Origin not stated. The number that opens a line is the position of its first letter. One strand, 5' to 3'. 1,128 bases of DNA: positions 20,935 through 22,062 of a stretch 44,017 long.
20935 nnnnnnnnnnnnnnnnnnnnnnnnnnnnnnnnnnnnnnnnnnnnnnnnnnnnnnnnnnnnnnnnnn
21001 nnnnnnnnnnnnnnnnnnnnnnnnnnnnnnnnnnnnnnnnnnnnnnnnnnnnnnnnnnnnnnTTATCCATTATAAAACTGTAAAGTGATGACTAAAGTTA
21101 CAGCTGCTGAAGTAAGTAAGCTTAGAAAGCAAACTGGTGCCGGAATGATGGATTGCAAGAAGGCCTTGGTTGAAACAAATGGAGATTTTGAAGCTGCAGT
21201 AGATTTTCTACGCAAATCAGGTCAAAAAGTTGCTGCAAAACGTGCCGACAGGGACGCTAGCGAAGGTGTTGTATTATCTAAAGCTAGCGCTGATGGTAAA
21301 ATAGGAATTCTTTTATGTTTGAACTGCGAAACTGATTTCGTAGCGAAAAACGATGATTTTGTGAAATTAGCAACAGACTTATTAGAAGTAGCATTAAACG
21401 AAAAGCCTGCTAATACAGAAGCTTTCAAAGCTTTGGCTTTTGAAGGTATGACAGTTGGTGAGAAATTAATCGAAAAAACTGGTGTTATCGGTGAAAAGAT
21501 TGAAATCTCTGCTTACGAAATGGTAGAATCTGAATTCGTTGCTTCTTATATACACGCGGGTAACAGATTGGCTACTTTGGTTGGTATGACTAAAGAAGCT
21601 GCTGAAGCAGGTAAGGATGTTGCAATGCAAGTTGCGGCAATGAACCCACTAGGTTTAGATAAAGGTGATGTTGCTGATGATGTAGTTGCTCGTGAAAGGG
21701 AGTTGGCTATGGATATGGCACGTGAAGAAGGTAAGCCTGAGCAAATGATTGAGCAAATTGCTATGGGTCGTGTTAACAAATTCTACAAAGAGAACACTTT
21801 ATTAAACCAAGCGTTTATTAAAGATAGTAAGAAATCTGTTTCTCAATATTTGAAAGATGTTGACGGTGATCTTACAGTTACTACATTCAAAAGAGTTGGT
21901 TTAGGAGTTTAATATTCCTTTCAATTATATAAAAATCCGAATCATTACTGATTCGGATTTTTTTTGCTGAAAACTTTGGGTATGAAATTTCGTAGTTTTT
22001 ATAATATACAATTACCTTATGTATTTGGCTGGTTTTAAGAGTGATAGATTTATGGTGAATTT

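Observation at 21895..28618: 6.6-kb two-gene T9SS-cargo islet between tsf and pyrH, bracketed by perfect 83-bp direct repeats of the tsf 3' end and terminator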

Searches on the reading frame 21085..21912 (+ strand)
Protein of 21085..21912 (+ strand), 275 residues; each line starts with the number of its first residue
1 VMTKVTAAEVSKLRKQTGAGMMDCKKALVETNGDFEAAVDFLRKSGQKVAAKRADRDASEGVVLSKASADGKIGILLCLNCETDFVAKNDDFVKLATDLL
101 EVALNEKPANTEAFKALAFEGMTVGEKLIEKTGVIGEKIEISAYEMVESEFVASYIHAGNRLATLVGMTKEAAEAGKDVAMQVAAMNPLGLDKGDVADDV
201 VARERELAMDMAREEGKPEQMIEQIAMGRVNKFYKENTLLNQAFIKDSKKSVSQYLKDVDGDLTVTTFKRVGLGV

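Call 7: search_protein_families(library=pfam, proteins=[window:21085-21912:+])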
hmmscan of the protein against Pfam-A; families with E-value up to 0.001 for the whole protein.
window:21085-21912:+ (275 aa): 3 families
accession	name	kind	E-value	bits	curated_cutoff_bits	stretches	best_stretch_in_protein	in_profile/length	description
PF00889.24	EF_TS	-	1.6e-62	211.2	27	1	75-274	2-203/204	Elongation factor TS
PF25025.1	EF-Ts_N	-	4.2e-07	30.3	33.2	1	4-48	11-56/60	Elongation factor Ts, mitochondrial, N-terminal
PF22566.2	UBA_8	-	0.00012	22.2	26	0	15-43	12-40/46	UBA-like domain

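Call 11: find_encoding_contigs(protein=window:21085-21912:+, flank=10000, max_places=10)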
Protein window:21085-21912:+ (275 aa): no gene with exactly this product is on record in the collection.

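Call 12: find_encoding_contigs(protein=window:21088-21912:+, flank=10000, max_places=10)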
Protein window:21088-21912:+ (274 aa): 8 contigs read that carry it; 7 places shown.
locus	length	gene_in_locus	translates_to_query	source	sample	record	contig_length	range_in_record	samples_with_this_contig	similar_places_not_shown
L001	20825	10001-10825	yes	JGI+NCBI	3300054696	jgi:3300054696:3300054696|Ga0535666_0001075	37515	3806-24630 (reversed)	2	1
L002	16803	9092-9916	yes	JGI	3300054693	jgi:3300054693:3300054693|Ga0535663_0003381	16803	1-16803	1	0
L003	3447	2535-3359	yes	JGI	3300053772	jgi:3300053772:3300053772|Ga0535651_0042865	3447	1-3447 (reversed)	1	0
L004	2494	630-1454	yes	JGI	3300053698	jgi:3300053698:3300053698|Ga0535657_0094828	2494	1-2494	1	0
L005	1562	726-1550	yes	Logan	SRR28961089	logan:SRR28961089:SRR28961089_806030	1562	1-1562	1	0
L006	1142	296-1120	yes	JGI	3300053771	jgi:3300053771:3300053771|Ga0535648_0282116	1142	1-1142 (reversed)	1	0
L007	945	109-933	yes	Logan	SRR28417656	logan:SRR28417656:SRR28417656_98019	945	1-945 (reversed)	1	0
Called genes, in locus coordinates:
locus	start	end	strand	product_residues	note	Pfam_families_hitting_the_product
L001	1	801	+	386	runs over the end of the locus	PF01098:FTSW_RODA_SPOVE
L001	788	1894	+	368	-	PF03033:Glyco_transf_28, PF04101:Glyco_tran_28_C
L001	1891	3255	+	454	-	PF01225:Mur_ligase, PF08245:Mur_ligase_M, PF02875:Mur_ligase_C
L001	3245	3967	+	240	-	-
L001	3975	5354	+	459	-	PF11104:PilM_2 (faint), PF14450:FtsA (weak), PF02491:SHS2_FTSA, PF06723:MreB_Mbl, PF06277:EutA, PF14450:FtsA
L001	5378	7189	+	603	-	PF00091:Tubulin, PF12327:FtsZ_C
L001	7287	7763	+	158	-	PF09424:YqeY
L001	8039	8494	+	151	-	PF00572:Ribosomal_L13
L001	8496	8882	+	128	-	PF00380:Ribosomal_S9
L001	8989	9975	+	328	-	PF00318:Ribosomal_S2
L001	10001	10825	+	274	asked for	PF25025:EF-Ts_N (weak), PF00889:EF_TS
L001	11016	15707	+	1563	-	PF18962:Por_Secre_tail (weak)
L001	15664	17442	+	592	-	PF18911:PKD_4, PF00801:PKD, PF18962:Por_Secre_tail (weak)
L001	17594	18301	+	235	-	PF00696:AA_kinase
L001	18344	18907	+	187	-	PF01765:RRF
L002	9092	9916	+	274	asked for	PF25025:EF-Ts_N (weak), PF00889:EF_TS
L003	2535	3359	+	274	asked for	PF25025:EF-Ts_N (weak), PF00889:EF_TS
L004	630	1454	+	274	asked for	PF25025:EF-Ts_N (weak), PF00889:EF_TS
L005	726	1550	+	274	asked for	PF25025:EF-Ts_N (weak), PF00889:EF_TS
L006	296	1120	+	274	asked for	PF25025:EF-Ts_N (weak), PF00889:EF_TS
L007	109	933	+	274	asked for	PF25025:EF-Ts_N (weak), PF00889:EF_TS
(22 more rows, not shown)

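Call 17: find_related_loci(query=window:21088-21912:+, collection=genome_contigs, flank=10000)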
Query window:21088-21912:+ (274 aa) in genome_contigs; peptide patterns used: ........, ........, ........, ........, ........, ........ (x = any residue, [..] = any of these).
600 stretches matched a pattern (row limit reached: there are more); 598 encode a relative of the query (tblastn E <= 1e-3); the best 80 are kept; 80 distinct loci.
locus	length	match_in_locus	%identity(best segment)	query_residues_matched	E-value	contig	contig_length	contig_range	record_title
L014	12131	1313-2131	65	1-274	2e-118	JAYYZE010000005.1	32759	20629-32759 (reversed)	MAG: Bacteroidota bacterium isolate XB_MAG1152 DB_MAG1152_0005, whole genome shotgun sequence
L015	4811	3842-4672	60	1-273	6e-108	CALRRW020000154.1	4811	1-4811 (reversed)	MAG: Comamonas sp. lk isolate JJ-JE51-08-11-m1-bin246 genome assembly, contig: JJ-R9D14-65-C226, whole genome shotgun se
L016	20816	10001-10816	60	4-274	2e-107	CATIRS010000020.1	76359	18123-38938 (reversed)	MAG: Owenweeksia sp. TMED14 isolate bin.783 MAG genome assembly, contig: k119_2946188, whole genome shotgun sequence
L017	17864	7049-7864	61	1-272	2e-105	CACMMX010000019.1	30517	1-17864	MAG: uncultured Cryomorphaceae bacterium isolate AG-919-D03 genome assembly, contig: AG-919-D03_NODE_19, whole genome sh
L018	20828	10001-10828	61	1-273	4e-105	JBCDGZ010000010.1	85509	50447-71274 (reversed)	MAG: Bacteroidota bacterium isolate P01_H01_bin.144 k141_242432_length_85509_cov_13.6270, whole genome shotgun sequence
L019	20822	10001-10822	60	1-273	2e-105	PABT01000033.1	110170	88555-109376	MAG: Allomuricauda sp. isolate NAT111 MHASMcontig_929434, whole genome shotgun sequence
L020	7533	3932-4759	57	1-272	1e-104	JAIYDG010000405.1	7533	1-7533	MAG: Bacteroidetes bacterium isolate H1_MAG_00027 pond_H1_MAG_00027_000000000649, whole genome shotgun sequence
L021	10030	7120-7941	57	1-272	2e-104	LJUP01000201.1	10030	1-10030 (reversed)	MAG: Bacteroides sp. SM23_62 WORSMTZ_17995, whole genome shotgun sequence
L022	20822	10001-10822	59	1-273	4e-104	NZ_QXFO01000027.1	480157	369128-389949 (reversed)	Flagellimonas taeanensis strain JCM 17757 312, whole genome shotgun sequence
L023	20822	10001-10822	59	1-273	1e-103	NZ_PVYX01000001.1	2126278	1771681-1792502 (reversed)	Flagellimonas meridianipacifica strain DSM 25027 Ga0181011_11, whole genome shotgun sequence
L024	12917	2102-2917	58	4-273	2e-103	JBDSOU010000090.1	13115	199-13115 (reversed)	MAG: Bacteroidia bacterium isolate cluster1_bin.447 k127_7033824, whole genome shotgun sequence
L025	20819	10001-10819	56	1-272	5e-103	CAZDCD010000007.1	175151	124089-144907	MAG TPA_asm: uncultured Bacteroidales bacterium isolate binchicken_co129_272 genome assembly, contig: NODE_65_length_175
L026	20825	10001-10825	58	2-273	6e-103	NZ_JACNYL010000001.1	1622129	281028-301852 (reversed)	Sphingobacterium chuzhouense strain KCTC 42746 NODE_1_length_1622129_cov_46.895772, whole genome shotgun sequence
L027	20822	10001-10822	58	3-273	3e-102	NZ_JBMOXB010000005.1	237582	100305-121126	Sphingobacterium sp. HJSM2_6 NODE_5_length_237582_cov_195.612337, whole genome shotgun sequence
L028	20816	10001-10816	58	4-273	3e-102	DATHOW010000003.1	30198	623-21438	MAG TPA_asm: Bacteroidia bacterium isolate SMAG_U12694 k141_868236, whole genome shotgun sequence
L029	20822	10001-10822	59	3-273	6e-102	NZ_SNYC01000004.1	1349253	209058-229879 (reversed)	Pedobacter metabolipauper strain DSM 19035 Ga0074839_102, whole genome shotgun sequence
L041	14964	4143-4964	55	3-273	2e-98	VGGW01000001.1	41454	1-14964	MAG: Bacteroidetes bacterium isolate K_Offshore_surface_m2_247 K_Offshore_surface_m2_247_Ga0194130_10001268, whole genom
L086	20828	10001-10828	53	3-273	4e-83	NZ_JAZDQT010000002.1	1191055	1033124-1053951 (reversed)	Pedobacter albus strain KR3-3 contig2, whole genome shotgun sequence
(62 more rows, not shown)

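Call 24: find_homologous_proteins(query=window:21088-21912:+, max_evalue=1e-60)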
Query window:21088-21912:+ (274 aa): 7942 proteins with E <= 1e-60 among 8000 candidates; the best 120 are listed.
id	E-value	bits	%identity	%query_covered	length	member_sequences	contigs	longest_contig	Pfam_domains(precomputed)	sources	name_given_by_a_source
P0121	1.2e-167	573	100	100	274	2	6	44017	PF25025.1,PF00889.26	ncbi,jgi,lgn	ncbi:MAG: elongation factor Ts [Flavobacteriales bacterium]|jgi:elongation factor Ts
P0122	1.0e-166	570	100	100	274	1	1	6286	PF25025.1,PF00889.26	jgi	jgi:elongation factor Ts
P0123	4.7e-166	568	99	100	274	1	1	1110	PF25025.1,PF00889.26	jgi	jgi:elongation factor Ts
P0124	5.6e-157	538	93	100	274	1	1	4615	PF25025.1,PF00889.26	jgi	jgi:elongation factor Ts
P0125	1.0e-143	495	86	100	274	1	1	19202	PF25025.1,PF00889.26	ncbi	-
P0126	7.6e-142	489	84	100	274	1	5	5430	PF25025.1,PF00889.26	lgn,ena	-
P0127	2.3e-116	405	-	-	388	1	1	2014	PF25025.1,PF00889.26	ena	-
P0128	3.6e-115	401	70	100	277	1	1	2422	PF25025.1,PF00889.26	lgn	-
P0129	1.9e-114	399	69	100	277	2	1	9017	PF25025.1,PF00889.26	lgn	-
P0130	2.1e-114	399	68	100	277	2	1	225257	PF00889.26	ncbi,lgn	-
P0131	5.0e-114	398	68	100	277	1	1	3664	PF25025.1,PF00889.26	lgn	-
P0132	2.9e-109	382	64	100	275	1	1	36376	PF25025.1,PF00889.26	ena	-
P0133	1.1e-108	380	66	100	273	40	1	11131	PF25025.1,PF00889.26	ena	-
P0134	7.4e-107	374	65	100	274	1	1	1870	PF25025.1,PF00889.26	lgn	-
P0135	8.4e-107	374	65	100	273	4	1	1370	PF00889.26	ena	-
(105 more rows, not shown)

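Call 25: find_encoding_contigs(protein=P0122, flank=10000, max_places=10)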
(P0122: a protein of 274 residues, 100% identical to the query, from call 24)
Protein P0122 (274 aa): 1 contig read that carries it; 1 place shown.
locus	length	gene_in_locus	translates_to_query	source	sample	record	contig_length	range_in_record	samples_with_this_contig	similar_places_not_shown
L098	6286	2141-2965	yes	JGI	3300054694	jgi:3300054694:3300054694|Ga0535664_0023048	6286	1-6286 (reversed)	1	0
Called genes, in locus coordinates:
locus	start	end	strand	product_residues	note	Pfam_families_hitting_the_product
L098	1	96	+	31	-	?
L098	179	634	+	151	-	PF00572:Ribosomal_L13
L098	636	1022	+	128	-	PF00380:Ribosomal_S9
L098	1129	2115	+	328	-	PF00318:Ribosomal_S2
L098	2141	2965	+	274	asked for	PF25025:EF-Ts_N (weak), PF00889:EF_TS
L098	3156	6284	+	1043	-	?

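Call 26: find_encoding_contigs(protein=P0124, flank=10000, max_places=10)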
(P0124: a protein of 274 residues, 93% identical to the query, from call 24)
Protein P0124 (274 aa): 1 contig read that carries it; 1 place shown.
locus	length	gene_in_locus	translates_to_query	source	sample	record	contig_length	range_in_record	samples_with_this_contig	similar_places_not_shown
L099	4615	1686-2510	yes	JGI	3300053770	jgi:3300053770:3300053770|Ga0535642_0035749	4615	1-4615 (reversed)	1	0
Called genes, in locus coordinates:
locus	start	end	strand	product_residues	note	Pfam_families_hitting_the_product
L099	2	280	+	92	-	?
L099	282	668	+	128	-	PF00380:Ribosomal_S9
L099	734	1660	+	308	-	-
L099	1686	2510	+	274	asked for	PF25025:EF-Ts_N (weak), PF00889:EF_TS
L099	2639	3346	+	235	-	PF00696:AA_kinase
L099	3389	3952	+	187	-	PF01765:RRF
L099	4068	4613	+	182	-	?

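Call 27: find_encoding_contigs(protein=P0125, flank=10000, max_places=10)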
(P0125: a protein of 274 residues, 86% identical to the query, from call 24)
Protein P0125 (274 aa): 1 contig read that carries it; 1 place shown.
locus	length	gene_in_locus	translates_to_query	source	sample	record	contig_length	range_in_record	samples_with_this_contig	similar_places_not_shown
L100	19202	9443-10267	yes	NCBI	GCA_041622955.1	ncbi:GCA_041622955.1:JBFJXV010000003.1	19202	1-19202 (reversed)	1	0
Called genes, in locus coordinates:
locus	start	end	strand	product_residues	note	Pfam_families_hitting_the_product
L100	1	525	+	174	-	?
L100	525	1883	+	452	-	PF01225:Mur_ligase, PF08245:Mur_ligase_M, PF02875:Mur_ligase_C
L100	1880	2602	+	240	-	-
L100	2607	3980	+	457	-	PF11104:PilM_2 (faint), PF14450:FtsA (weak), PF02491:SHS2_FTSA, PF06723:MreB_Mbl, PF06277:EutA, PF14450:FtsA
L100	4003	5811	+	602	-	PF00091:Tubulin, PF12327:FtsZ_C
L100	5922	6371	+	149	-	PF09424:YqeY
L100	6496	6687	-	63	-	-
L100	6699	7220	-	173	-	-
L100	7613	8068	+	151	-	PF00572:Ribosomal_L13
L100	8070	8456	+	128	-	PF00380:Ribosomal_S9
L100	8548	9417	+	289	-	PF00318:Ribosomal_S2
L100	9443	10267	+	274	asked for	PF25025:EF-Ts_N (weak), PF00889:EF_TS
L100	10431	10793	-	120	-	PF05635:23S_rRNA_IVP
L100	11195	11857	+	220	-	PF00696:AA_kinase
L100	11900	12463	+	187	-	PF01765:RRF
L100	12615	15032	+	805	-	PF13620:CarboxypepD_reg, PF13715:CarbopepD_reg_2, PF18939:DUF5686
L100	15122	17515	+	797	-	PF00873:ACR_tran (faint), PF03176:MMPL, PF02460:Patched (weak), PF12349:Sterol-sensing, PF03176:MMPL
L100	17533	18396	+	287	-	PF00483:NTP_transferase, PF12804:NTP_transf_3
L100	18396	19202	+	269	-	?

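Call 28: find_encoding_contigs(protein=P0126, flank=10000, max_places=10)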
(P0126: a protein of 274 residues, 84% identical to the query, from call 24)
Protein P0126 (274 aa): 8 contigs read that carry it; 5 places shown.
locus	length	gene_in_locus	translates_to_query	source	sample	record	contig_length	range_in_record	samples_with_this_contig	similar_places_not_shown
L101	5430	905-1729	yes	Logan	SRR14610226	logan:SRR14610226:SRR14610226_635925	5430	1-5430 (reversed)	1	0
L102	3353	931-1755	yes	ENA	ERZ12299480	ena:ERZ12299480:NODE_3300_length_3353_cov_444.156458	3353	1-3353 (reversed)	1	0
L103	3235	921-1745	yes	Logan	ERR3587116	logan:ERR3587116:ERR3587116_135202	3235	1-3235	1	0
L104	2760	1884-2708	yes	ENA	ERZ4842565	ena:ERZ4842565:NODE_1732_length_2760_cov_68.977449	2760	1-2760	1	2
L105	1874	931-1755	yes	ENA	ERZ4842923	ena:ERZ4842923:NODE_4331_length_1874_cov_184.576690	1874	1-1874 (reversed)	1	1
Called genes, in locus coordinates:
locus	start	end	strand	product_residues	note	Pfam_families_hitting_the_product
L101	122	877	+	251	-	PF00318:Ribosomal_S2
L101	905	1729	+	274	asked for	PF25025:EF-Ts_N (weak), PF00889:EF_TS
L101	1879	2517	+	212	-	-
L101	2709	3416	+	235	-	PF00696:AA_kinase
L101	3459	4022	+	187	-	PF01765:RRF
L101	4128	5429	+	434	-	?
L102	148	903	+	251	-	PF00318:Ribosomal_S2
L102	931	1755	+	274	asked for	PF25025:EF-Ts_N (weak), PF00889:EF_TS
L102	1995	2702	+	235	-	PF00696:AA_kinase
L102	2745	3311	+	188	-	PF01765:RRF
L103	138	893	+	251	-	PF00318:Ribosomal_S2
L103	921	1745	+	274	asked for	PF25025:EF-Ts_N (weak), PF00889:EF_TS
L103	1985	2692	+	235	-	PF00696:AA_kinase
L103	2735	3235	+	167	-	?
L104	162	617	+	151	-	PF00572:Ribosomal_L13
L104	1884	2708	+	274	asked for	PF25025:EF-Ts_N (weak), PF00889:EF_TS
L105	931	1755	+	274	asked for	PF25025:EF-Ts_N (weak), PF00889:EF_TS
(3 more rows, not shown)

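Call 42: find_encoding_contigs(protein=P0123, flank=10000, max_places=10)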
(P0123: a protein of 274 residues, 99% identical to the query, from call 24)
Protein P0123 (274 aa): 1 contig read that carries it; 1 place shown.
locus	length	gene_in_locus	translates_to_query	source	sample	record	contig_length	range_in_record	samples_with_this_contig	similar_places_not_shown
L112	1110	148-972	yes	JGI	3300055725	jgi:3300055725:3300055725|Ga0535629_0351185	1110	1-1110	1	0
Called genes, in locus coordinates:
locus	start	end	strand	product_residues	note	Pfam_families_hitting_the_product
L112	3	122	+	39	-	?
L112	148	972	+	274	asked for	PF25025:EF-Ts_N (weak), PF00889:EF_TS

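Call 62: search_protein_families(library=pfam, proteins=[L022:10895-11704:-, L022:11701-12576:-, L022:12636-13430:-, L022:13427-13954:-, L029:10898-12031:+, L041:5026-6135:+, L086:10891-11547:+, L086:11602-12813:-, L101:1879-2517:+, L100:10431-10793:-], max_evalue=0.001)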
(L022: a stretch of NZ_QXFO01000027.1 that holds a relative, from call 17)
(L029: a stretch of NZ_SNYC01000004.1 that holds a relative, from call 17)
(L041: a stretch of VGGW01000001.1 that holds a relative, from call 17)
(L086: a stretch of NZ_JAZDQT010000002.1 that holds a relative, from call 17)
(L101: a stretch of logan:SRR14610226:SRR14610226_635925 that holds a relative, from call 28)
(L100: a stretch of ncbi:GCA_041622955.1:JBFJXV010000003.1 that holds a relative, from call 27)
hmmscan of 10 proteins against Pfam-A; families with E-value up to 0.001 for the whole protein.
L022:10895-11704:- (269 aa): 2 families
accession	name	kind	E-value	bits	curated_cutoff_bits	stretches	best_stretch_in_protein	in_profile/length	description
PF13349.12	DUF4097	-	4.8e-10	39.7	22.9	1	129-240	125-237/247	Toastrack DUF4097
PF17883.6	MBG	-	0.0009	20.1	23.3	0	188-250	23-76/97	MBG domain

L022:11701-12576:- (291 aa): 1 family
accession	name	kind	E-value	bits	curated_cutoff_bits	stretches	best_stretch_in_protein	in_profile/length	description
PF13349.12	DUF4097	-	4.2e-08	33.3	22.9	1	148-248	124-222/247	Toastrack DUF4097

L022:12636-13430:- (264 aa): 2 families
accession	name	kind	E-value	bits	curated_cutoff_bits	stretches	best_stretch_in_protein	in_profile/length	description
PF13646.12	HEAT_2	-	8.3e-08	32.9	27.7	1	171-258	1-85/88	HEAT repeats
PF02985.28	HEAT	-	0.00026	21.4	23.5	0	171-198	2-28/31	HEAT repeat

L022:13427-13954:- (175 aa): 3 families
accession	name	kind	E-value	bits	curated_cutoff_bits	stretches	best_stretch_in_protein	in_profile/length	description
PF04542.20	Sigma70_r2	-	3.2e-14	52.9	24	1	15-79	1-67/71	Sigma-70 region 2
PF08281.18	Sigma70_r4_2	-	1.6e-12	47.3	25.7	1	114-165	3-54/54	Sigma-70, region 4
PF04545.22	Sigma70_r4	-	1.7e-10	40.7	24.1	1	118-166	1-49/50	Sigma-70, region 4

L029:10898-12031:+ (377 aa): 1 family
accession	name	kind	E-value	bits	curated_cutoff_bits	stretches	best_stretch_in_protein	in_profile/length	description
PF01979.26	Amidohydro_1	-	2.9e-22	79.8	25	1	55-370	2-342/345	Amidohydrolase family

L041:5026-6135:+ (369 aa): 3 families
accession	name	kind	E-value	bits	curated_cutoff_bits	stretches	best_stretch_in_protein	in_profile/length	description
PF01979.26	Amidohydro_1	-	5.2e-18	65.8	25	1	51-367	1-343/345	Amidohydrolase family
PF22643.2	NagA_N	-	3.5e-09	37.1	27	1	4-48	3-47/51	NagA composite domain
PF07969.17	Amidohydro_3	-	0.00044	20.3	29.7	0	317-356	407-447/472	Amidohydrolase family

L086:10891-11547:+ (218 aa): 0 families

L086:11602-12813:- (403 aa): 4 families
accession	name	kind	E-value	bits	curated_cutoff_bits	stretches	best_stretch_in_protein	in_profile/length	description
PF00149.33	Metallophos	-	3.6e-22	80.2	21.5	1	156-347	2-191/191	Calcineurin-like phosphoesterase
PF16656.11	Pur_ac_phosph_N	-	7.6e-11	42.9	30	1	58-125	12-83/93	Purple acid Phosphatase, N-terminal domain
PF12850.12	Metallophos_2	-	4.7e-07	30.4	27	1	158-351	4-123/154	Calcineurin-like phosphoesterase superfamily domain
PF10518.14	TAT_signal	-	3.3e-05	24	22.7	1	9-27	3-21/21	TAT (twin-arginine translocation) pathway signal sequence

L101:1879-2517:+ (212 aa): 0 families

L100:10431-10793:- (120 aa): 1 family
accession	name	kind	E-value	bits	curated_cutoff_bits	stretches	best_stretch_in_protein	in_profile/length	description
PF05635.17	23S_rRNA_IVP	-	9.1e-09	35.9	33.8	1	26-102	25-101/106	23S rRNA-intervening sequence protein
